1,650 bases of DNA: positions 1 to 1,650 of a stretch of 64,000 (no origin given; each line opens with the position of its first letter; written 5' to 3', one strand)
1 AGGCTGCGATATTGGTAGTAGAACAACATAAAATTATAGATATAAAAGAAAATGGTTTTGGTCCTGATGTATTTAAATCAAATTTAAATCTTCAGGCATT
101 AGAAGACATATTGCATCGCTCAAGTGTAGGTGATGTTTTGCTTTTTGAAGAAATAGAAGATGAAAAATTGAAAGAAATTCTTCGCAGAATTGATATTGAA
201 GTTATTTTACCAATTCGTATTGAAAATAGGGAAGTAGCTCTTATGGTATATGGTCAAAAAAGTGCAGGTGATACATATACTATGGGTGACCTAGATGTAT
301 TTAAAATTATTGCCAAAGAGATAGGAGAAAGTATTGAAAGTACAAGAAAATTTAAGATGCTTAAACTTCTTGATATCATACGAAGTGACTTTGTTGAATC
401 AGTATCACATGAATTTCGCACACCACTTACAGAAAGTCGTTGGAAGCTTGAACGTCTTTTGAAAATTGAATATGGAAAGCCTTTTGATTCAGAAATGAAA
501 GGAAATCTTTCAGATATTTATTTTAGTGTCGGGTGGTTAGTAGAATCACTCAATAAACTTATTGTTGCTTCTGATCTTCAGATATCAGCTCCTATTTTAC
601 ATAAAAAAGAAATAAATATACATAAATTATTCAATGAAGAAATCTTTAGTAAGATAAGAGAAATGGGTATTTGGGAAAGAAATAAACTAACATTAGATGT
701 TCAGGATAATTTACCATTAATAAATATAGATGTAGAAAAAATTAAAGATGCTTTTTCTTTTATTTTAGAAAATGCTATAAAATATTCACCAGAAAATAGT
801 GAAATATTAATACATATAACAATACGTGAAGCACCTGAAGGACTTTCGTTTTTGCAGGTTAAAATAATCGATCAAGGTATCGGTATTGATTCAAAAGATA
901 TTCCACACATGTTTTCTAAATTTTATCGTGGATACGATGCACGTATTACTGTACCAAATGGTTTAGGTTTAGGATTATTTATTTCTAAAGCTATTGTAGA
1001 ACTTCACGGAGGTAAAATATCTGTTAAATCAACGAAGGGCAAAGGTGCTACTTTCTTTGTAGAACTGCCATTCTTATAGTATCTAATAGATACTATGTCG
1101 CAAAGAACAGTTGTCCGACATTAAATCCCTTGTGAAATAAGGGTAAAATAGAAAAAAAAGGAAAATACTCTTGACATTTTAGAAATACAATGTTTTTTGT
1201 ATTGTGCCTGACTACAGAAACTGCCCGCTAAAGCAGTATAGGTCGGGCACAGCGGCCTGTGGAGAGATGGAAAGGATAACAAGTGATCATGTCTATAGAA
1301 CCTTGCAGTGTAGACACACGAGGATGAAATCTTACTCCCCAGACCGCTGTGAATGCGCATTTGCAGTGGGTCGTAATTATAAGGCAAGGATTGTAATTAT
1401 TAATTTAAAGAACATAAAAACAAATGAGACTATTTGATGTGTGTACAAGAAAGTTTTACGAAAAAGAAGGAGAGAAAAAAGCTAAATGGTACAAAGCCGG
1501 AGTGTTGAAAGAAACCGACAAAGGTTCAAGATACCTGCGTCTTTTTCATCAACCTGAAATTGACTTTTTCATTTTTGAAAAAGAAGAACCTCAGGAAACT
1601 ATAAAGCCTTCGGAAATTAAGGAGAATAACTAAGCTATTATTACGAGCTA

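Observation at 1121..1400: GC-rich, highly structured RNA-like segment at the island boundary, upstream of a small ORF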

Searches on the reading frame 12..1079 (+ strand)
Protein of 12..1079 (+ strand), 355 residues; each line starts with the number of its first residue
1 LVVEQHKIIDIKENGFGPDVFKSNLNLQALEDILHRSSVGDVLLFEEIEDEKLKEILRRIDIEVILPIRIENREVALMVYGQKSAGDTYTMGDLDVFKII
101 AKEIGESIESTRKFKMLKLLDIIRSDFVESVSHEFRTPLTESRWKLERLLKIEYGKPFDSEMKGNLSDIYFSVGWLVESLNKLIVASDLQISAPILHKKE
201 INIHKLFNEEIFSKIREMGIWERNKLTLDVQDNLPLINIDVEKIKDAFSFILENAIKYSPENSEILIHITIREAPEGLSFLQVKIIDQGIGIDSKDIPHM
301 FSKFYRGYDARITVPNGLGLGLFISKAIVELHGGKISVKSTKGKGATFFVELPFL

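Call 10: search_protein_families(library=pfam, proteins=[window:12-1079:+], max_evalue=0.01)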
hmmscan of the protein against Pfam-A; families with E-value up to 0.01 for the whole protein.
window:12-1079:+ (355 aa): 2 families
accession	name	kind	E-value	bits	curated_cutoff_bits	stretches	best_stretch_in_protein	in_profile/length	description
PF02518.31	HATPase_c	-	1.5e-24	87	26.4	1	240-354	2-109/111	Histidine kinase-, DNA gyrase B-, and HSP90-like ATPase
PF00512.31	HisKA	-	0.00041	20.8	26.9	1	124-170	2-44/66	His Kinase A (phospho-acceptor) domain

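Call 17: find_related_loci(query=window:12-1079:+, collection=genome_contigs, flank=4000)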
Query window:12-1079:+ (355 aa) in genome_contigs; peptide patterns used: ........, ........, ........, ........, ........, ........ (x = any residue, [..] = any of these).
229 stretches matched a pattern; 15 encode a relative of the query (tblastn E <= 1e-3); 15 distinct loci.
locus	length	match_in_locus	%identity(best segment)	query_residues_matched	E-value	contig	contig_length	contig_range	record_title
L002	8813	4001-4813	31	85-353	3e-30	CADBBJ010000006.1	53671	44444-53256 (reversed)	MAG: uncultured Elusimicrobium sp. isolate RUG13817 genome assembly, contig: RUG13817_asm_6, whole genome shotgun sequen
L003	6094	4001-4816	30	84-353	2e-29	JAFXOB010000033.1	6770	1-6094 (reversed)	MAG: Elusimicrobia bacterium isolate RGIG6590 Sheep_Rumen-1__c167121, whole genome shotgun sequence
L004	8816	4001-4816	30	84-353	8e-28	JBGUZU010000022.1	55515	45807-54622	MAG: Endomicrobiaceae bacterium isolate ruminal_MAG_447 ruminal_MAG_447_contig_0023, whole genome shotgun sequence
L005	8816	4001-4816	30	84-353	8e-28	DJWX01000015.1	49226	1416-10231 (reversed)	MAG TPA_asm: Candidatus Ruminimicrobiellum ovillum isolate UBA7019 UBA7019_contig_4059, whole genome shotgun sequence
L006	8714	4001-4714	29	115-353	2e-27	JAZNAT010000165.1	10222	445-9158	MAG: Endomicrobiaceae bacterium isolate T1900044745_TS20190211.MAGScoT_cleanbin_000011 SGB_2112_k141_2065953, whole geno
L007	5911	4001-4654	30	121-353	3e-18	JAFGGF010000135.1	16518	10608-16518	MAG: Prolixibacteraceae bacterium isolate Zod_Metabat.1376 k87_2248914, whole genome shotgun sequence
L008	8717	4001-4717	29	103-353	1e-15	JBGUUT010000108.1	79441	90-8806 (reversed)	MAG: Spirochaetota bacterium isolate fecal_MAG_478 fecal_MAG_478_contig_0108, whole genome shotgun sequence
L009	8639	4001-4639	27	126-350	1e-14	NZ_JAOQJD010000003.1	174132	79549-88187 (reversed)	Aedoeadaptatus acetigenes strain E51 .20298_3_66.3, whole genome shotgun sequence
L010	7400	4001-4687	26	124-349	3e-12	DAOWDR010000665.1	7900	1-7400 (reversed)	MAG TPA_asm: Desulfobacteraceae bacterium isolate CSMAG_1918 CSMAG_1918_k141_3843534_length_7900_cov_6.0000, whole genom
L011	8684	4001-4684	31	115-348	6e-12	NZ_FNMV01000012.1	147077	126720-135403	Flavobacterium degerlachei strain DSM 15718, whole genome shotgun sequence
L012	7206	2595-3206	26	124-353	9e-10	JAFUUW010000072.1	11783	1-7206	MAG: Alphaproteobacteria bacterium isolate RGIG4847 Roe_deer_Rumen-1__c314537, whole genome shotgun sequence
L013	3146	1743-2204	28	197-354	3e-8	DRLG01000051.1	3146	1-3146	MAG TPA_asm: Chromatiales bacterium isolate HyVt-459 HyVt-459_k145_1289879, whole genome shotgun sequence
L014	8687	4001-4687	24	111-354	6e-8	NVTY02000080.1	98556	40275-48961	MAG: Thiotrichaceae bacterium isolate NORP103 MHASMcontig_229897, whole genome shotgun sequence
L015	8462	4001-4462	28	197-354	7e-8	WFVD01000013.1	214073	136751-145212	MAG: Gammaproteobacteria bacterium isolate S140_27 k151_31955, whole genome shotgun sequence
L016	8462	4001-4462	27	197-354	2e-7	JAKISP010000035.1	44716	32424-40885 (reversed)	MAG: Gammaproteobacteria bacterium isolate D96SM.bin.20 NODE_614_length_44716_cov_18.733903, whole genome shotgun sequen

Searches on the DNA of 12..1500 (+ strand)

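Call 5: search_rna_families(source=window, start=1050, end=1500, threshold=evalue, max_evalue=10, show_alignments=4)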
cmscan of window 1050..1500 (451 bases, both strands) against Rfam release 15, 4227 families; matches with E-value up to 10: 4.
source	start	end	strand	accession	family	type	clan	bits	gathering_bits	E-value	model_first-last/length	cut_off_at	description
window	1080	1168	+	RF01871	MALAT1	Gene; lncRNA;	-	21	70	2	1-95/95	no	Metastasis associated lung adenocarcinoma transcript 1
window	1289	1317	-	RF01350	CRISPR-DR41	Gene; CRISPR;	-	18.7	36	0.47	1-29/29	no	CRISPR RNA direct repeat element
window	1133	1230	+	RF02158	NPPA-AS1_3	Gene; lncRNA;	-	10.5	55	8.7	1-108/108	no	NPPA antisense RNA 1 conserved region 3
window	1400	1469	-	RF02706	TeloSII_ncR30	Gene; sRNA;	-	9.8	86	7.7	55-226/226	no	TeloSII non coding RNA 30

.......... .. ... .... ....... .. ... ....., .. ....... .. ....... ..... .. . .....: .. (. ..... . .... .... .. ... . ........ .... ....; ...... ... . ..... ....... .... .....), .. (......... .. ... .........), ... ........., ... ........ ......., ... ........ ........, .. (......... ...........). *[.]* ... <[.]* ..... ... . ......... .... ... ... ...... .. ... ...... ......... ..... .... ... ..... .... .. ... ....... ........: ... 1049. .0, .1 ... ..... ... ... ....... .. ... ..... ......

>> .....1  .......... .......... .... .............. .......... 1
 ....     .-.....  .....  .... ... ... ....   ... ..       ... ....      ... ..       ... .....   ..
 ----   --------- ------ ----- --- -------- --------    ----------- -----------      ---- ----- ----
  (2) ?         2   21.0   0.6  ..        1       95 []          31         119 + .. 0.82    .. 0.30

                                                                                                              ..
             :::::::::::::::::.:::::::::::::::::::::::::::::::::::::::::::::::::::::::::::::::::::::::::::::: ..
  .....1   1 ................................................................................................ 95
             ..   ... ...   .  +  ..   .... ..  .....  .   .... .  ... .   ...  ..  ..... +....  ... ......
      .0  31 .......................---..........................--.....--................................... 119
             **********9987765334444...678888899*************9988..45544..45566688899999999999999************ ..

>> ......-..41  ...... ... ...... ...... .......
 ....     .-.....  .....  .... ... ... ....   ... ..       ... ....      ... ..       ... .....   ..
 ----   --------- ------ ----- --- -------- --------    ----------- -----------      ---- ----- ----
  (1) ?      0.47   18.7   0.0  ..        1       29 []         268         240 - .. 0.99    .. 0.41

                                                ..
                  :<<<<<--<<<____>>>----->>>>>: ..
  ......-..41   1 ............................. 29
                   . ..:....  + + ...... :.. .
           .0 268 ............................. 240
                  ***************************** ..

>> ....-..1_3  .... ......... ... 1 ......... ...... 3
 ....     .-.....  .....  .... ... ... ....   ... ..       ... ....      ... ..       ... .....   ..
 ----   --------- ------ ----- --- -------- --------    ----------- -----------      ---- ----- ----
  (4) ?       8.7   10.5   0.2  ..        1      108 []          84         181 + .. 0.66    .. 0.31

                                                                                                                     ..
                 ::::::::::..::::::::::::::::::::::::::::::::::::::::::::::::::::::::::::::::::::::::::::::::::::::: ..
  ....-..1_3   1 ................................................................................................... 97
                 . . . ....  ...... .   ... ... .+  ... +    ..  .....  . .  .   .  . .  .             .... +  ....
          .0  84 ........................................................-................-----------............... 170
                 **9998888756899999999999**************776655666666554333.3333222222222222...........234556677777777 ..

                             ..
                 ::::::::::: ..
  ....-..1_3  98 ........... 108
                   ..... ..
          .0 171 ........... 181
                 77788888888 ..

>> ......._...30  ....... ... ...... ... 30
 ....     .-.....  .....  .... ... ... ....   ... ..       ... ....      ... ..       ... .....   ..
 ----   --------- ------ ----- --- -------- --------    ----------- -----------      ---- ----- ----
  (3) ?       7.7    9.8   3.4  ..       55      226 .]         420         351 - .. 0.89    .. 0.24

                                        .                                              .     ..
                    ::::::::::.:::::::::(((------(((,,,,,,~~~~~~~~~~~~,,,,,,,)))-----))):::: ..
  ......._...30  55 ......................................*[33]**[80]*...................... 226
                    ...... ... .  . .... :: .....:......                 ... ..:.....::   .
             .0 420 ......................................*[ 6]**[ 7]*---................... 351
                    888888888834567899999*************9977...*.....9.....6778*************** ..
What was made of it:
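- On Any Rfam 15 family (tmRNA, RNase P, SRP, 6S, riboswitches, C4/IsrK, STAXI, HEARO and others): The best hits at E<=10 are chance-level (call 5).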

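Call 12: search_dna_similar(query=window:1150-1430:+, collection=phages, mode=distant, max_evalue=0.01)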
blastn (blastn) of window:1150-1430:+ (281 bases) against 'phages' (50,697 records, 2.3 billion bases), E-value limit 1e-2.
No match.

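Call 13: search_dna_similar(query=window:1150-1430:+, collection=plasmids, mode=distant, max_evalue=0.01)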
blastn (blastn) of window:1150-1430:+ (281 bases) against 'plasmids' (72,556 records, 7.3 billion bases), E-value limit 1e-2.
No match.
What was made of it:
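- Tried and rejected: blastn of the segment against phage and plasmid collections: no match (calls 12, 13).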

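Call 18: search_rna_families(sources=[L002, L003, L004, L005, L006, L001], threshold=gathering)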
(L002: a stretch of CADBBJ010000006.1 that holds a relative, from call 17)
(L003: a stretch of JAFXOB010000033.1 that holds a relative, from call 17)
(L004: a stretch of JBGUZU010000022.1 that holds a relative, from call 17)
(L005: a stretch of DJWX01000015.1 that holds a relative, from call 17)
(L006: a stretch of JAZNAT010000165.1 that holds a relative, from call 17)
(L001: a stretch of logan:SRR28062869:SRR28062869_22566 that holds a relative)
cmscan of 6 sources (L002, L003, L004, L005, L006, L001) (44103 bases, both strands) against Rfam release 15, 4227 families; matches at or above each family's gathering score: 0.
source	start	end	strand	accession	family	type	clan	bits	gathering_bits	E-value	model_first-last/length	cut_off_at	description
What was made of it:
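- Tried and rejected: Using the histidine kinase to find syntenic genomes returned only about 30%-identical kinases (Elusimicrobiota and others) with no similar downstream RNA (calls 17, 18).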

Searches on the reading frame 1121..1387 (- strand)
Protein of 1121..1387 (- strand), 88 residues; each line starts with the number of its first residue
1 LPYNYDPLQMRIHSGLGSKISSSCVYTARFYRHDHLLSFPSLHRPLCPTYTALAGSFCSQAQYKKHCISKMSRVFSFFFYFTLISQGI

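Call 10: search_protein_families(library=pfam, proteins=[window:1121-1387:-], max_evalue=0.01)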
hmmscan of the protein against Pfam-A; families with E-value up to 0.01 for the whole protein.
window:1121-1387:- (88 aa): 0 families
